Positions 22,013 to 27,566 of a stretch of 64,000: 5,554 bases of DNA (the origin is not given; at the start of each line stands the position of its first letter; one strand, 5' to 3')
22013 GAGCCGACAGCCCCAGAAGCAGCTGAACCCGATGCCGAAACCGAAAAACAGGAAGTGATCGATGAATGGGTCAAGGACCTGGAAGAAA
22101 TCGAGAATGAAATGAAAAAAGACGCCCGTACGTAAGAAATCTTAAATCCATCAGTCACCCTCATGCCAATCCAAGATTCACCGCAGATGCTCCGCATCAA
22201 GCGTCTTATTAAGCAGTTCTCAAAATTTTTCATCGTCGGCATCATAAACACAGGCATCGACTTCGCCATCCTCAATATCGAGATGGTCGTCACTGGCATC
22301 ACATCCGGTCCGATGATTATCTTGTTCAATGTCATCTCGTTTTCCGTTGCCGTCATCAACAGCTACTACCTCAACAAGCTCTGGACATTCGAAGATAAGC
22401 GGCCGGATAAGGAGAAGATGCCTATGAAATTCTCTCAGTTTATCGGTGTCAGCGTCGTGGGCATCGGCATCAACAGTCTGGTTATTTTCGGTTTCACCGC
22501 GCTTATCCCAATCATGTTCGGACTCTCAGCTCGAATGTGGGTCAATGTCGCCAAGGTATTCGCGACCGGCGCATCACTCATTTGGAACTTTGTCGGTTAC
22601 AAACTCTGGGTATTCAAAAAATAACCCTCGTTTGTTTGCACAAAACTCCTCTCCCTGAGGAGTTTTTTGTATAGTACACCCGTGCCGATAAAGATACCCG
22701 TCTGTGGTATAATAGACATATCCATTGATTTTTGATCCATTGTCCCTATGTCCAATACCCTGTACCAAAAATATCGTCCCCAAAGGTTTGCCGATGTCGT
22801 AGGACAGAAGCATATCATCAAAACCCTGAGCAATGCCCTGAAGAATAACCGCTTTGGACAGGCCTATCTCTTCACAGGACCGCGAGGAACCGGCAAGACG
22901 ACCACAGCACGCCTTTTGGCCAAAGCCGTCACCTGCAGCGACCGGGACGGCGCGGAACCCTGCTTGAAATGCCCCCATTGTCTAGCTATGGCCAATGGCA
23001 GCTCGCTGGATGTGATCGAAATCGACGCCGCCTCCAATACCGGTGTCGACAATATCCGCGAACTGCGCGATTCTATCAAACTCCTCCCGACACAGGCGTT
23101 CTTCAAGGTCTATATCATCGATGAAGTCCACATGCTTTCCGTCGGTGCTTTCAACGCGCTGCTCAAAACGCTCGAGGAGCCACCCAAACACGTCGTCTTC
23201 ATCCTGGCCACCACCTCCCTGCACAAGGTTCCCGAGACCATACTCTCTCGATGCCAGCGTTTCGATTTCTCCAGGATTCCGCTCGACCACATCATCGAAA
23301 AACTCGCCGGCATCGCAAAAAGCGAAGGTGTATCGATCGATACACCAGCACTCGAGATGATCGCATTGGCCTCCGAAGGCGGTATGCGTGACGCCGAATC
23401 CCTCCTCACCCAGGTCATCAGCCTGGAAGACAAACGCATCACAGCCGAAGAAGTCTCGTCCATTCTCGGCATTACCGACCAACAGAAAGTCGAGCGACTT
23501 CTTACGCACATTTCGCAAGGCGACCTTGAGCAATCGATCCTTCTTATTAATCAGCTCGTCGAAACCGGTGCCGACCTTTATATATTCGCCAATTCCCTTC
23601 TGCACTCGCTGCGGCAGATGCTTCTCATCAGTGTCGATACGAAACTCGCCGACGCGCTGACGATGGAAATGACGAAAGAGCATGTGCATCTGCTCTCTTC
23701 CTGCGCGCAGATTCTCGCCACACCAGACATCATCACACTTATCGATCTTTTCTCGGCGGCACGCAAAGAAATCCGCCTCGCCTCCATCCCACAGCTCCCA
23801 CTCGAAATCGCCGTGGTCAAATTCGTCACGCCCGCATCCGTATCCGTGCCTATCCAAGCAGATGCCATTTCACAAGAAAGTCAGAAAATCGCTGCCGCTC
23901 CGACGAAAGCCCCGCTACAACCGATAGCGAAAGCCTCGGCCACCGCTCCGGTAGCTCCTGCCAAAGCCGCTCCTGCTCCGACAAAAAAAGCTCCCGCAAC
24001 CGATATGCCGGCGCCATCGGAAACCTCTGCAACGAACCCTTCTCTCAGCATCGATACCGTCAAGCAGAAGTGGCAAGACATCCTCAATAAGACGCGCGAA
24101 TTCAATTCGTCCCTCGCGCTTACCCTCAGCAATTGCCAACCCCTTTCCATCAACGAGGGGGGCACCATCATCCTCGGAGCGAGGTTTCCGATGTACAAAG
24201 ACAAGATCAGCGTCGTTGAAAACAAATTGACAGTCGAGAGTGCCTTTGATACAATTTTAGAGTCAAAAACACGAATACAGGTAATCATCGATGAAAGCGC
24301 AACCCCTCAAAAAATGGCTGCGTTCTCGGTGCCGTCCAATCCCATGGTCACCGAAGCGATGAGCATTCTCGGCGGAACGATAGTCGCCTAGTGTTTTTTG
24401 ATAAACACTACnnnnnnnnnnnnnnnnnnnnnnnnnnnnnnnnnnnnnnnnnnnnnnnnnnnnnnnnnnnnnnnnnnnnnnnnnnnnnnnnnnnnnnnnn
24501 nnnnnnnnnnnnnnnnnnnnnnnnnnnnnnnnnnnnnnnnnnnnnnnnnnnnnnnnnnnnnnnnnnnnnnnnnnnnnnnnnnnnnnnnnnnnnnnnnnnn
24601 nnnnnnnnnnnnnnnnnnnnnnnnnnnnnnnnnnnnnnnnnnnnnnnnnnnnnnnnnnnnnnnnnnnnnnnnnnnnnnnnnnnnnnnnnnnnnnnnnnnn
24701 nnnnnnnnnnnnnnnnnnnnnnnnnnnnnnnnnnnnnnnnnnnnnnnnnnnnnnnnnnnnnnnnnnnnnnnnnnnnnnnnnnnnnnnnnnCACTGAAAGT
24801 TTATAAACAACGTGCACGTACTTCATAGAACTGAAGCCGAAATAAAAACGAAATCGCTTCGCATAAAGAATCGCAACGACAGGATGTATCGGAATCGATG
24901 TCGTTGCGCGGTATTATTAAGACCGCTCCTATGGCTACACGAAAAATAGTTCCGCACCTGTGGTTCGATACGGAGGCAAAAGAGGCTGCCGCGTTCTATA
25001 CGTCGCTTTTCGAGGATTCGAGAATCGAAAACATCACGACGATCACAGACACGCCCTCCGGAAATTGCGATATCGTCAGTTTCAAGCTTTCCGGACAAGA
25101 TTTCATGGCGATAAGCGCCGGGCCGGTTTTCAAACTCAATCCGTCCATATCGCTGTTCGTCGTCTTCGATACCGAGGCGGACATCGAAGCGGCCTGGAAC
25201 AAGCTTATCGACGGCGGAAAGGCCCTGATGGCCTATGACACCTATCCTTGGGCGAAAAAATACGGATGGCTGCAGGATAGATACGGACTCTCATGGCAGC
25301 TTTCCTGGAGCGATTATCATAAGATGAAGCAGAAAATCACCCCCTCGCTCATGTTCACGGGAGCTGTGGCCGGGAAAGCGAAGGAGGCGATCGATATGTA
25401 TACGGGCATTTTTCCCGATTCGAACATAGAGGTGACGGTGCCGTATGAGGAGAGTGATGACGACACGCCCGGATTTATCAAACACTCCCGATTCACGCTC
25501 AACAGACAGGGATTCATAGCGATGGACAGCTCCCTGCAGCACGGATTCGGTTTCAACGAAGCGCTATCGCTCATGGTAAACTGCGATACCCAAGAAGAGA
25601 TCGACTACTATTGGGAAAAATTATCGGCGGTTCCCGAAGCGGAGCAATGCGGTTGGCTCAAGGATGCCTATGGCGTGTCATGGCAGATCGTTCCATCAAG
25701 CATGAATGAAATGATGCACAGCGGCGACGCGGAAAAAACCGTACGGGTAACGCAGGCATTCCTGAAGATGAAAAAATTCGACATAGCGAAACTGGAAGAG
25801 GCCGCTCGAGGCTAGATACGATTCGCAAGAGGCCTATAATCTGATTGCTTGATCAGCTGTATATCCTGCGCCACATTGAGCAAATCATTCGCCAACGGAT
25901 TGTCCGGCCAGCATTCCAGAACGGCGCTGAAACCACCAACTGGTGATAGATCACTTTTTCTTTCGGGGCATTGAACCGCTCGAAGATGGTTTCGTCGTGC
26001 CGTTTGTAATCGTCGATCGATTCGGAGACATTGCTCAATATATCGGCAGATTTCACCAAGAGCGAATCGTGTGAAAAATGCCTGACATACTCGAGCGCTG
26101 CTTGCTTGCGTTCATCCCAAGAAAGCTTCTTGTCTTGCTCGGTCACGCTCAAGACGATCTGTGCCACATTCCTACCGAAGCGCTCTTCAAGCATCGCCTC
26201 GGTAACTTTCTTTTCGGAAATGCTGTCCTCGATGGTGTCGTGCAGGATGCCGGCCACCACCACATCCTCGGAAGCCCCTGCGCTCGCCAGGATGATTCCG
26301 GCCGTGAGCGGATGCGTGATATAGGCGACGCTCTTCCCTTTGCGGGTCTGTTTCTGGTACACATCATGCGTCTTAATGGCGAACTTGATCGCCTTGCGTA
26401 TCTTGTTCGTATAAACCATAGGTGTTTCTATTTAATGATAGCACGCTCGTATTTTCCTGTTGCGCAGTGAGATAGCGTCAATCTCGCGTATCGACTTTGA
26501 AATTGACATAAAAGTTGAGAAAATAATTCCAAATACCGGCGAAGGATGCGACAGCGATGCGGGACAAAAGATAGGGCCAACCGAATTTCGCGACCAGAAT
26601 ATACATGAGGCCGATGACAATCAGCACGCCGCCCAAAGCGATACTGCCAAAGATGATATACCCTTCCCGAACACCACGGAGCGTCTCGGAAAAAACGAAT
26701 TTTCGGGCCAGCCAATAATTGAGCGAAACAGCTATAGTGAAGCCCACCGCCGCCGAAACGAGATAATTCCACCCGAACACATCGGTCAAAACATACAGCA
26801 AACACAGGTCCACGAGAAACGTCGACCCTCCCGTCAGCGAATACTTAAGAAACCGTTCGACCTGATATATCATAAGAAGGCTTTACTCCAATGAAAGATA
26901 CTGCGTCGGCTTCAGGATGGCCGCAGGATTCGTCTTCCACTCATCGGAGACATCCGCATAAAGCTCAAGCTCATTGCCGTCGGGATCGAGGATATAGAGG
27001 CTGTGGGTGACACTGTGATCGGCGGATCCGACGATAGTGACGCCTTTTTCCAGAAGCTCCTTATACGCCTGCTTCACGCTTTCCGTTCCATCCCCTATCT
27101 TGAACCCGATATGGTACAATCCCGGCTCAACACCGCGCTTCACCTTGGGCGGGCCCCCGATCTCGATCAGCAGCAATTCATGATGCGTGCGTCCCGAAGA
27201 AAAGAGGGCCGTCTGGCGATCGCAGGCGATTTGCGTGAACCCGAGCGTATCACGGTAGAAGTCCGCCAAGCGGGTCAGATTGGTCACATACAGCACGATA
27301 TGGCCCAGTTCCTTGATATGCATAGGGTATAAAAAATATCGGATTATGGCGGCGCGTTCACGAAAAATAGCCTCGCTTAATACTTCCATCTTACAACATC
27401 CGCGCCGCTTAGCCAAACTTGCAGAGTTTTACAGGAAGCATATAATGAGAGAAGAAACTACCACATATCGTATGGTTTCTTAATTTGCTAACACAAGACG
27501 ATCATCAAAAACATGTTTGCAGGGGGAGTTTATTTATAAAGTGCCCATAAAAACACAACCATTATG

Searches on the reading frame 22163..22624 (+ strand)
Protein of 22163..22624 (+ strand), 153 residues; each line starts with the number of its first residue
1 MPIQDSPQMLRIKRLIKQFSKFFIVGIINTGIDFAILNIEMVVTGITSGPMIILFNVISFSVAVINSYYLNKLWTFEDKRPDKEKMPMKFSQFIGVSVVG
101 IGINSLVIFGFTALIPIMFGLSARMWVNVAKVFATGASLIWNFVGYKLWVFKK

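Call 35: search_protein_families(library=pfam, proteins=[window:22163-22624:+], max_evalue=0.001)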
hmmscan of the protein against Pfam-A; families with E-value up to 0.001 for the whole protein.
window:22163-22624:+ (153 aa): 1 family
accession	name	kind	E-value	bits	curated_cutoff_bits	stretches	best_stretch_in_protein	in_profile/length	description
PF04138.20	GtrA_DPMS_TM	-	3.9e-21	75.9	26.1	1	21-151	1-117/117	GtrA/DPMS, transmembrane domain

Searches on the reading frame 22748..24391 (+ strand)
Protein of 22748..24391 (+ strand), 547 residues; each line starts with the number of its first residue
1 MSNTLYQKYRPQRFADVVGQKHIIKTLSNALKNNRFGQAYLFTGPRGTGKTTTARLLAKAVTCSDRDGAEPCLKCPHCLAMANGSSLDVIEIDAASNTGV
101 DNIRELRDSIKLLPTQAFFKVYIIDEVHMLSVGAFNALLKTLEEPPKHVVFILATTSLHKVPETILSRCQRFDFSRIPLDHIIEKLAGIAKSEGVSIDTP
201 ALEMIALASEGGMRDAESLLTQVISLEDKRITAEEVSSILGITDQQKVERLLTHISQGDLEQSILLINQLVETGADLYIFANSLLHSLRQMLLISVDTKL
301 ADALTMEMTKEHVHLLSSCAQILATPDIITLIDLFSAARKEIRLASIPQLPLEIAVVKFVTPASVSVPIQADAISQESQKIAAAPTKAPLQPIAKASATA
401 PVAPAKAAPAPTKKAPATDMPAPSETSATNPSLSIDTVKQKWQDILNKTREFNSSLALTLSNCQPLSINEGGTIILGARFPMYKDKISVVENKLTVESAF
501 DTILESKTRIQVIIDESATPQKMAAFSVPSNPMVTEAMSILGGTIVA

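Call 35: search_protein_families(library=pfam, proteins=[window:22748-24391:+], max_evalue=0.001)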
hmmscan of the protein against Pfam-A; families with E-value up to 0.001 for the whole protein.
window:22748-24391:+ (547 aa): 14 families
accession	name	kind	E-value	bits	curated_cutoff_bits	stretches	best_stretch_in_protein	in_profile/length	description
PF13177.12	DNA_pol3_delta2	-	2.4e-46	158.1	27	1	19-176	1-159/161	DNA polymerase III, delta subunit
PF12169.13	DNA_pol3_gamma3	-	2.7e-17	63.3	24.4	1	231-370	1-138/143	DNA polymerase III subunits gamma and tau domain III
PF00004.35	AAA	-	4.7e-13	50.2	21.2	1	41-172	2-126/131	ATPase family associated with various cellular activities (AAA)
PF22608.2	DNAX_ATPase_lid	-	9.1e-11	41.8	27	1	182-225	2-45/49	DNA polymerase III clamp loader subunit, ATPase lid domain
PF13401.12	AAA_22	-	1.1e-07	32.7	27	1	40-156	8-123/130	AAA domain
PF05496.18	RuvB_N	-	6.3e-07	29.7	27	1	10-80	2-76/159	Holliday junction DNA helicase RuvB P-loop domain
PF03215.21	Rad17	-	1.6e-06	28.6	23.8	1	5-72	9-80/186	Rad17 P-loop domain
PF13604.12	AAA_30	-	2.8e-06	27.6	27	1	39-152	20-122/191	AAA domain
PF06068.19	TIP49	-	5.1e-05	23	23.8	0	121-155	277-310/347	TIP49 P-loop domain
PF04851.21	ResIII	-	6.7e-05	23.3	22.5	0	20-62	8-48/164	Type III restriction enzyme, res subunit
PF13191.12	AAA_16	-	0.0001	23.3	32.6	0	17-78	2-63/167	AAA ATPase domain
PF13173.12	AAA_14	-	0.00028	21.3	27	0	38-157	3-99/129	AAA domain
PF07728.20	AAA_5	-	0.00042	20.8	22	0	41-62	3-24/139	AAA domain (dynein-related subfamily)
PF13245.12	AAA_19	-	0.00045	20.9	25.1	0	38-152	12-123/134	AAA domain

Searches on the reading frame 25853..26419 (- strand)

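Call 35: search_protein_families(library=pfam, proteins=[window:25853-26419:-], max_evalue=0.001)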
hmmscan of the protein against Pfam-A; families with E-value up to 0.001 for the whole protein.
window:25853-26419:- (188 aa): 2 families
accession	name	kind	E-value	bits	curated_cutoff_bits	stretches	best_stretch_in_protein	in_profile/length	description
PF13328.12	HD_4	-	1.2e-15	58.1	27.2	1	10-133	1-126/156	HD domain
PF01966.28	HD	-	5.3e-08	33.6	22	1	33-130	1-115/116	HD domain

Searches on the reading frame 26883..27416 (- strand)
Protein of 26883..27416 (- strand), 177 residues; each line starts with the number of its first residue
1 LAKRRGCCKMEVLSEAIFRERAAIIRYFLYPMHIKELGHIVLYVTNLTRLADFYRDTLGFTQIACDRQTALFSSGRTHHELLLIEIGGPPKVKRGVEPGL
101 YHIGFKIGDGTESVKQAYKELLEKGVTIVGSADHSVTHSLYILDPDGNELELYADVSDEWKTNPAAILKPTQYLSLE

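Call 35: search_protein_families(library=pfam, proteins=[window:26883-27416:-], max_evalue=0.001)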
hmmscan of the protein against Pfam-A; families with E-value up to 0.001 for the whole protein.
window:26883-27416:- (177 aa): 3 families
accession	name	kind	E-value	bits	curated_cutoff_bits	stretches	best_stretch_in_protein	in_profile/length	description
PF00903.31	Glyoxalase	-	7.5e-17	62.3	20.6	1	37-152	2-121/121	Glyoxalase/Bleomycin resistance protein/Dioxygenase superfamily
PF13669.12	Glyoxalase_4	-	0.00017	22.2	27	1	39-133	2-98/109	Glyoxalase/Bleomycin resistance protein/Dioxygenase superfamily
PF18029.7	Glyoxalase_6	-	0.00053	21.1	23.6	1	40-152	2-105/106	Glyoxalase-like domain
